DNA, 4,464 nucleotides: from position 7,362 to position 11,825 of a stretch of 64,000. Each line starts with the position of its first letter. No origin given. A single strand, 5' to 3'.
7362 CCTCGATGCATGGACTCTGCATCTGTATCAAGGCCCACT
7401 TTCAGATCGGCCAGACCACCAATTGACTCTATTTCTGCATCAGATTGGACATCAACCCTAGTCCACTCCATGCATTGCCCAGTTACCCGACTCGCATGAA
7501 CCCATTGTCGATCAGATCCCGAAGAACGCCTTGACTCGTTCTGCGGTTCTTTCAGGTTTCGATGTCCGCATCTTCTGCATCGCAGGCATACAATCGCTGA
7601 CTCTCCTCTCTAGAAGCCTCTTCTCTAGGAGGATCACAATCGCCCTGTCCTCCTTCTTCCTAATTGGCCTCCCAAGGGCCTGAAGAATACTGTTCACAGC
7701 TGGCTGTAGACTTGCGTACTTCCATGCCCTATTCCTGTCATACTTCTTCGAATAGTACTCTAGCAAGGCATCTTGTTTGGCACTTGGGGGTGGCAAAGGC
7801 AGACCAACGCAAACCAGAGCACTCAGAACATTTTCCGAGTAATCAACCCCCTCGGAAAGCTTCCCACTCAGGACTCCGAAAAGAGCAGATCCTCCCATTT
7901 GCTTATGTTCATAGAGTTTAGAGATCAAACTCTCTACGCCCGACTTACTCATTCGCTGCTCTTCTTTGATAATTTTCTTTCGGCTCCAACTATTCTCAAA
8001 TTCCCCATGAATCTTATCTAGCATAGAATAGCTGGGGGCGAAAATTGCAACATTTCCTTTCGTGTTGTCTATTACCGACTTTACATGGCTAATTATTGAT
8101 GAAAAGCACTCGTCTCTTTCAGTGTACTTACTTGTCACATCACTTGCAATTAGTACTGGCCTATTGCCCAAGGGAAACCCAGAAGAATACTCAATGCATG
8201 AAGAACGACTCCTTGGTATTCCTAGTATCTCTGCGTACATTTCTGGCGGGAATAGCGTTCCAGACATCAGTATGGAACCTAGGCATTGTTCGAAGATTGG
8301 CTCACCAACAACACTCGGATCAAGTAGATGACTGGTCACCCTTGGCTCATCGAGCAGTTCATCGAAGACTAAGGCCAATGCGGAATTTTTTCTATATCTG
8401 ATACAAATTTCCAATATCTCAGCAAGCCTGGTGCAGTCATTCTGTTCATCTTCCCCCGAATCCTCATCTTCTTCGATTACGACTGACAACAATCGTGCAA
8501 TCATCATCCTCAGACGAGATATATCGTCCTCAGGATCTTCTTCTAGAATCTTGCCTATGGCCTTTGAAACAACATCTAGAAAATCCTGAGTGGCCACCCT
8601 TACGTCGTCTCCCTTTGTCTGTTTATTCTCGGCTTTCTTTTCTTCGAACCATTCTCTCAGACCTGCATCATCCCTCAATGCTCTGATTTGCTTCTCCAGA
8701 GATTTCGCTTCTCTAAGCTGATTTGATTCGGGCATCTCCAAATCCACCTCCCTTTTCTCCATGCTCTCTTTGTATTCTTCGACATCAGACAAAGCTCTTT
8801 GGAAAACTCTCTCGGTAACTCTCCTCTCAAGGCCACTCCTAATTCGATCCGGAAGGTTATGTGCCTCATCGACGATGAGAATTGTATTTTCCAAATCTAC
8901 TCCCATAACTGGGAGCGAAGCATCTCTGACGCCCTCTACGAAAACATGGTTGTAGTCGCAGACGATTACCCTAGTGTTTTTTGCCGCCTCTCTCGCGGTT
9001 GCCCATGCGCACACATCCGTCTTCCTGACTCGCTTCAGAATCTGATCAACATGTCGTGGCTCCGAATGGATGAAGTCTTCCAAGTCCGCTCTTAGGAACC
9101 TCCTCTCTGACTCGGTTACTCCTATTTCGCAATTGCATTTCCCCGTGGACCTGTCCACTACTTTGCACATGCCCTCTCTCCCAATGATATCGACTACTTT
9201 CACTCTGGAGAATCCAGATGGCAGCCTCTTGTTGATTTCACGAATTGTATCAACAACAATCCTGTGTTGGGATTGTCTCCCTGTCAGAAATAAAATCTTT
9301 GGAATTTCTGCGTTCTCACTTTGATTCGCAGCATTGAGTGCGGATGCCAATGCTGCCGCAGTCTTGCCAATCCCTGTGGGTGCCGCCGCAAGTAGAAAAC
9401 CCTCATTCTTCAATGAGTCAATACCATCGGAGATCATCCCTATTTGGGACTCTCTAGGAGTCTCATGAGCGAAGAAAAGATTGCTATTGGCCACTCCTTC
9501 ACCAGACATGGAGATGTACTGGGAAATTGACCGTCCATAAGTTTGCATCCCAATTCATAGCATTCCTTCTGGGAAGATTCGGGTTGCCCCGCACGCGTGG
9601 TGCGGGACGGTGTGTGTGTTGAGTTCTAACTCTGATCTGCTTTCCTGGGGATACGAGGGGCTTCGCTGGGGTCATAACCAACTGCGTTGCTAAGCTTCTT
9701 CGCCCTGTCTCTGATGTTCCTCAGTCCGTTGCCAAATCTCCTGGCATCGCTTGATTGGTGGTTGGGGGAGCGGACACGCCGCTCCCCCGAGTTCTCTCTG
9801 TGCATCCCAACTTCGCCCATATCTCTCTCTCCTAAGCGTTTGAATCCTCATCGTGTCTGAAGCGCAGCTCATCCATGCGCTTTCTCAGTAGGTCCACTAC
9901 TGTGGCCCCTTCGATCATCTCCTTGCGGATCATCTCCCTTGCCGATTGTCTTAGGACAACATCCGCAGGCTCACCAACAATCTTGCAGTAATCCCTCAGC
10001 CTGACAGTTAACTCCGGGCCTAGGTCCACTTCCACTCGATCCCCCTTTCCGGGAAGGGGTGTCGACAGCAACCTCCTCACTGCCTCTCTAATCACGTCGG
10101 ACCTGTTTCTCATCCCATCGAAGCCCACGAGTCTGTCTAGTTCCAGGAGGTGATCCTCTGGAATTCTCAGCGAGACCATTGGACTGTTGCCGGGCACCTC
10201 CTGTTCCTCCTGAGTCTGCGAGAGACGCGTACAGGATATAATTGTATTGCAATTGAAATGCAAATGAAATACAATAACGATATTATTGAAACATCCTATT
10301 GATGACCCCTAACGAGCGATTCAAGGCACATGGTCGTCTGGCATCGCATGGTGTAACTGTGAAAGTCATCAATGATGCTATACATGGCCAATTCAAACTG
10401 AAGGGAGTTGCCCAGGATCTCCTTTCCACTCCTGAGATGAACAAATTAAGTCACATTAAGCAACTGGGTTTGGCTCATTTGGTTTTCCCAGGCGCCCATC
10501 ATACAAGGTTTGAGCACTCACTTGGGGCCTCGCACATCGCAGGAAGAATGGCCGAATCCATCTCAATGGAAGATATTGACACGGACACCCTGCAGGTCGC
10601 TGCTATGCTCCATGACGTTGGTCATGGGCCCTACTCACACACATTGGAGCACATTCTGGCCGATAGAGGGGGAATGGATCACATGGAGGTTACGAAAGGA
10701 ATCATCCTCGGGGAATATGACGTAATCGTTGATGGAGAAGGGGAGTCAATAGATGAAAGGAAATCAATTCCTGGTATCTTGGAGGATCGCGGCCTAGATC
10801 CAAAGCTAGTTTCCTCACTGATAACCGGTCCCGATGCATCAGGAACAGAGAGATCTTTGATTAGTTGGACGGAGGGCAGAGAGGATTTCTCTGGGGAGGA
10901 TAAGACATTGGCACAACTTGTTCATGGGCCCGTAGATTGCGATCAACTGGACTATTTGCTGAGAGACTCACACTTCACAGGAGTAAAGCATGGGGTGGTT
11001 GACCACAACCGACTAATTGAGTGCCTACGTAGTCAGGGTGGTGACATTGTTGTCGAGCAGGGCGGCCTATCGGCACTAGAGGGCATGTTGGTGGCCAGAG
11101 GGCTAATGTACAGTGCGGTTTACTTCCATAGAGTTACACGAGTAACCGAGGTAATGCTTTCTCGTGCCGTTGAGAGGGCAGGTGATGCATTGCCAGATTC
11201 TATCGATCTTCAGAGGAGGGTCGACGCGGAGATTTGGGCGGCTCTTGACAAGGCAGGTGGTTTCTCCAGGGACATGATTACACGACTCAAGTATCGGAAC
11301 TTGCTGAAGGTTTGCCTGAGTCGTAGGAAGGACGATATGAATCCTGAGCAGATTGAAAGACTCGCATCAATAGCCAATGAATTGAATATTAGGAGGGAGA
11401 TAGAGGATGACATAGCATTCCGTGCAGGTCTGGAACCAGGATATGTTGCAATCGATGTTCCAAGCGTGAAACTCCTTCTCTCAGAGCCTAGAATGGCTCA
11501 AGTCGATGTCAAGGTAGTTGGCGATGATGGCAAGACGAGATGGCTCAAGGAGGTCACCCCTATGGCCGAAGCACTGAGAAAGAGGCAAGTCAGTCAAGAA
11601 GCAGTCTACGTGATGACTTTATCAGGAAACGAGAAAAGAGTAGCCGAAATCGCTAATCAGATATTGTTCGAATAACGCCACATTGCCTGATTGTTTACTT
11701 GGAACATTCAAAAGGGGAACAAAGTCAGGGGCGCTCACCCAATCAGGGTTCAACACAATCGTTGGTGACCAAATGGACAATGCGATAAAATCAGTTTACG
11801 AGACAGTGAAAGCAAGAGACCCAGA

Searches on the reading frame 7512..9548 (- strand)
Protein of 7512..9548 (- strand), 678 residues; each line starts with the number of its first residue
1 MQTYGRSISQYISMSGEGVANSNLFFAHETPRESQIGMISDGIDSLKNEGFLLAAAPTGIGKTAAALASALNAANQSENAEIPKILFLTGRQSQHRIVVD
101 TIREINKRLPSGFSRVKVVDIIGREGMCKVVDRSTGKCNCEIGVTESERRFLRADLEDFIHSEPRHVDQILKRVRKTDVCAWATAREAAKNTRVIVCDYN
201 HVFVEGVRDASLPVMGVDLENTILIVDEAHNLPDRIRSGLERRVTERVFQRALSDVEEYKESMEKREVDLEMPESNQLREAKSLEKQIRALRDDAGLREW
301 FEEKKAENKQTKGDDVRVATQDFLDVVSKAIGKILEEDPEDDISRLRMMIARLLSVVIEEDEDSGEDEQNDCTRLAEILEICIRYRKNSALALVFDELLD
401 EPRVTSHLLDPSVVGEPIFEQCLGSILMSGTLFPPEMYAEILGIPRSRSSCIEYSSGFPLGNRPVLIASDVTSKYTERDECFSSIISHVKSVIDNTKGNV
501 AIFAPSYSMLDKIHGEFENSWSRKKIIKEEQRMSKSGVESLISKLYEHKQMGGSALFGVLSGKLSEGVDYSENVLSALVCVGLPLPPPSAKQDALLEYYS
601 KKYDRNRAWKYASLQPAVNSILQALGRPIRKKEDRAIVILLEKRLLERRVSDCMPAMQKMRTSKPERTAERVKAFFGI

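Call 78: search_protein_families(library=pfam, proteins=[window:7512-9548:-], max_evalue=0.001)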
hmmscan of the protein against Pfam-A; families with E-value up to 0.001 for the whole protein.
window:7512-9548:- (678 aa): 5 families
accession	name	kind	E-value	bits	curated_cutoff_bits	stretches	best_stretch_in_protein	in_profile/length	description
PF13307.12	Helicase_C_2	-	3.1e-34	118.9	25.3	1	491-655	3-164/170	Helicase C-terminal domain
PF06733.21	DEAD_2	-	3.6e-14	53.2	21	1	126-246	56-169/172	DEAD_2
PF06777.17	HBB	-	2.1e-09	37.7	30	1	317-477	41-190/190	Helical and beta-bridge domain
PF04851.21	ResIII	-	9.5e-08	32.6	22.5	1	30-235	3-140/164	Type III restriction enzyme, res subunit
PF00270.35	DEAD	-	1.1e-06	28.9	26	1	47-134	12-92/167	DEAD/DEAH box helicase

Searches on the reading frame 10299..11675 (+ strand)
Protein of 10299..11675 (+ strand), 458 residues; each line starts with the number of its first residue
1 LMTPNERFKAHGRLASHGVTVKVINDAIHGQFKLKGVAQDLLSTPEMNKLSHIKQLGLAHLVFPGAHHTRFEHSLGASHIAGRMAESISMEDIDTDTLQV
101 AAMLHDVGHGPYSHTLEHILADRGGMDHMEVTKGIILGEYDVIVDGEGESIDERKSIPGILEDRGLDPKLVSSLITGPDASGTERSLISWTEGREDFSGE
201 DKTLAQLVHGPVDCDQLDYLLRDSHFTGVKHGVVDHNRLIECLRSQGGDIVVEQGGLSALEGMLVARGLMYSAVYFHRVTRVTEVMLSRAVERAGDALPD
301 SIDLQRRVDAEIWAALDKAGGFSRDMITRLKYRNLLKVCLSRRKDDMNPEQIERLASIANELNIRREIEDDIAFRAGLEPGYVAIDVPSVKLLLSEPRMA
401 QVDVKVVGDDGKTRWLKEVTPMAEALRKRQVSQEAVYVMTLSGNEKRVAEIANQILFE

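Call 78: search_protein_families(library=pfam, proteins=[window:10299-11675:+], max_evalue=0.001)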
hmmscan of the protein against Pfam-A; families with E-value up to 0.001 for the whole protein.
window:10299-11675:+ (458 aa): 2 families
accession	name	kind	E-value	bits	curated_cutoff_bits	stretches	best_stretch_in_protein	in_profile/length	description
PF19276.4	HD_assoc_2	-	8.6e-39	133.7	23.1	1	234-456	1-211/222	HD associated region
PF01966.28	HD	-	4.9e-10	40.2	22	1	70-135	1-65/116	HD domain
